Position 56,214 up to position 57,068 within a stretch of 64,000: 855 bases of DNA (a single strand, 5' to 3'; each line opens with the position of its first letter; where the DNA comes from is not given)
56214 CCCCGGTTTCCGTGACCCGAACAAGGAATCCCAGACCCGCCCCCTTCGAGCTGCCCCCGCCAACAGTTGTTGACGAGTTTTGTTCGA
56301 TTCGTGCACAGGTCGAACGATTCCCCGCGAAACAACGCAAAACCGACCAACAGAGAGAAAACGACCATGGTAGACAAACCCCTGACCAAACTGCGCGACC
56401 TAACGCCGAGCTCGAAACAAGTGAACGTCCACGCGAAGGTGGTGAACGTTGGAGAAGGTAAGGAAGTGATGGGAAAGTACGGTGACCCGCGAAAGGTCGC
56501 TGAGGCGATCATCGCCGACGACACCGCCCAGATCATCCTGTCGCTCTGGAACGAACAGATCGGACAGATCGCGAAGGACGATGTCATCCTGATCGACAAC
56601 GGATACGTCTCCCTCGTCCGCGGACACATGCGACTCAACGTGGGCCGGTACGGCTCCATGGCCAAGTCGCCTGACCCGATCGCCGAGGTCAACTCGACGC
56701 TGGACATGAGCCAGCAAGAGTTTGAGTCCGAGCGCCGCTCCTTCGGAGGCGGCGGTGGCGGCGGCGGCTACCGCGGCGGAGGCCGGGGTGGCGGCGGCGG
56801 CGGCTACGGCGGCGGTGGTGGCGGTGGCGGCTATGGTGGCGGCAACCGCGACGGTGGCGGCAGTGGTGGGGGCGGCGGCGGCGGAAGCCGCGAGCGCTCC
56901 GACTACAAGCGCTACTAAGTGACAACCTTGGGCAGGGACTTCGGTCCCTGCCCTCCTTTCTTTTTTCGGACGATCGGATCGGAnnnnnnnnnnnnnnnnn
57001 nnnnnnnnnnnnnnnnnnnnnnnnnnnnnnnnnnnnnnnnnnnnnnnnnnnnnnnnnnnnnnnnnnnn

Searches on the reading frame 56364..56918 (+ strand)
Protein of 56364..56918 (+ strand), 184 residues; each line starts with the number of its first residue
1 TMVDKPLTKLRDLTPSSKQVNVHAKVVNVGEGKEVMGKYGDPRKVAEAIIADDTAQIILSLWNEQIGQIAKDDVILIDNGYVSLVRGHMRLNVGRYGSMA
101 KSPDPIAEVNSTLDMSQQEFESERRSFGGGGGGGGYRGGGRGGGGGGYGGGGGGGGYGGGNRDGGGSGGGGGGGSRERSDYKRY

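Call 87: search_protein_families(library=pfam, proteins=[window:56364-56918:+], max_evalue=0.01)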
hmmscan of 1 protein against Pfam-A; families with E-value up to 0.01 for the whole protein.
window:56364-56918:+ (184 aa): 2 families
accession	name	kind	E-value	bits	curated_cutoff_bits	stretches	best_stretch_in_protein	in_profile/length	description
PF21473.3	Ssb-like_OB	-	5.7e-14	52.5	24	1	13-99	1-95/97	Single-stranded DNA binding protein Ssb-like, OB fold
PF01336.31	tRNA_anti-codon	-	0.0023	18.3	27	1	30-89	11-65/75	OB-fold nucleic acid binding domain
